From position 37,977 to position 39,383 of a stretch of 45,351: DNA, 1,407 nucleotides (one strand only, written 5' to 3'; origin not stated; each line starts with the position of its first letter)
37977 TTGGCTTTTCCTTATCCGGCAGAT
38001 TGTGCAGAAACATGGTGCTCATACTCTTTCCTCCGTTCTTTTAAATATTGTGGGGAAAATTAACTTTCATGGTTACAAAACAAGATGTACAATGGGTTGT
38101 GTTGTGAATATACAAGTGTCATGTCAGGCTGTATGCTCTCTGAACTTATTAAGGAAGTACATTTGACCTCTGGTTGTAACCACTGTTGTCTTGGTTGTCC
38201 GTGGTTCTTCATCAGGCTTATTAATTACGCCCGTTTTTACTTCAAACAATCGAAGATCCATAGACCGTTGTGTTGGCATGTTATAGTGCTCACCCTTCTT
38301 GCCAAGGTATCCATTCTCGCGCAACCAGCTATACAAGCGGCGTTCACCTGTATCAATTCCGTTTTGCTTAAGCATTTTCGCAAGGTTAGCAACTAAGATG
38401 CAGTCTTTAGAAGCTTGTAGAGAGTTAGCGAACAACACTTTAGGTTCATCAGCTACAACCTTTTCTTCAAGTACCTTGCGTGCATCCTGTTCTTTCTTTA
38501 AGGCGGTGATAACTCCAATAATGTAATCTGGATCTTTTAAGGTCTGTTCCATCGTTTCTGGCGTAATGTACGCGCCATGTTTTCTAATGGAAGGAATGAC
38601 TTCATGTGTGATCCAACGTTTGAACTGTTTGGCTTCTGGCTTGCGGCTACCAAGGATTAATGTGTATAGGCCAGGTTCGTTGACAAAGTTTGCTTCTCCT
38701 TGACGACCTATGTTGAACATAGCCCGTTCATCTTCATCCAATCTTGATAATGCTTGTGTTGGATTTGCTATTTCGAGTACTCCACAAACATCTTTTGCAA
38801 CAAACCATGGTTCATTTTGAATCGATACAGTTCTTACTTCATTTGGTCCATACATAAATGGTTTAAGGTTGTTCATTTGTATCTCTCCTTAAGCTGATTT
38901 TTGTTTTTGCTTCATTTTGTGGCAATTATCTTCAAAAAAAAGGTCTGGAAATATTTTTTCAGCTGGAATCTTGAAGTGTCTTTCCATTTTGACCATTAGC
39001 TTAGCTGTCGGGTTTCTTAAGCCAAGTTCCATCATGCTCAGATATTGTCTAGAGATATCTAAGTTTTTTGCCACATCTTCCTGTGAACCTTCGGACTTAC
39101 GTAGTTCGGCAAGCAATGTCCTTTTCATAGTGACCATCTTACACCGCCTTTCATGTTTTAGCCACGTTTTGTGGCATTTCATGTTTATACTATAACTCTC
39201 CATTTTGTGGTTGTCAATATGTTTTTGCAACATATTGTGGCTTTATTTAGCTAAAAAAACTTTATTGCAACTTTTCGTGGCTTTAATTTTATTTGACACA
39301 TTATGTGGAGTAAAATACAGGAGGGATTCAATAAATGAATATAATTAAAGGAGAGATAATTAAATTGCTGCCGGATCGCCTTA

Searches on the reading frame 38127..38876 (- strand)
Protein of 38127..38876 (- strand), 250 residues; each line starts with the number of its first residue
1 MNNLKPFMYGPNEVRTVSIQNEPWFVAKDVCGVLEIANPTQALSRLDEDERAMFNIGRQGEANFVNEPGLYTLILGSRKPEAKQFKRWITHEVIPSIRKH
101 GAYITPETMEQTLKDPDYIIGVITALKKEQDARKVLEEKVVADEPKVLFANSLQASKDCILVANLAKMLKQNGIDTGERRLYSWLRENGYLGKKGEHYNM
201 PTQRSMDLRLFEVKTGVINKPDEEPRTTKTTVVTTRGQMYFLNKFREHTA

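Call 72: search_protein_families(library=pfam, proteins=[window:38127-38876:-], max_evalue=0.01)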
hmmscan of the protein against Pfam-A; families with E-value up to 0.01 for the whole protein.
window:38127-38876:- (250 aa): 2 families
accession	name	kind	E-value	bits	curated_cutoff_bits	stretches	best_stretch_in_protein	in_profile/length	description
PF03374.19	ANT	-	3e-29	102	25.3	1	137-247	1-107/108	Phage antirepressor protein KilAC domain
PF02498.22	Bro-N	-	6.8e-26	91.2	25.6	1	13-95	1-96/96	BRO family, N-terminal domain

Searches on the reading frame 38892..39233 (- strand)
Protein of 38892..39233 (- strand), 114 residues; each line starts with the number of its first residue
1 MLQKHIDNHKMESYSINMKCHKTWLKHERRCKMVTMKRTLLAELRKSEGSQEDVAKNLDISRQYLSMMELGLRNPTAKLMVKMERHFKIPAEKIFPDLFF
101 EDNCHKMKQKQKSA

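Call 72: search_protein_families(library=pfam, proteins=[window:38892-39233:-], max_evalue=0.01)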
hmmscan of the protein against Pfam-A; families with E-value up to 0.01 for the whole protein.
window:38892-39233:- (114 aa): 4 families
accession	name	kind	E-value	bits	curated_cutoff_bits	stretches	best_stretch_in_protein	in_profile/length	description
PF01381.28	HTH_3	-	3.7e-11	43.3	23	1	42-92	2-53/55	Helix-turn-helix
PF12844.13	HTH_19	-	0.00022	21.5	30.2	1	41-94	4-58/64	Helix-turn-helix domain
PF13560.12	HTH_31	-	0.0005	20.8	27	1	40-88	5-55/64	Helix-turn-helix domain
PF13693.12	HTH_35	-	0.0051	17.2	25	0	39-106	6-70/75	Winged helix-turn-helix DNA-binding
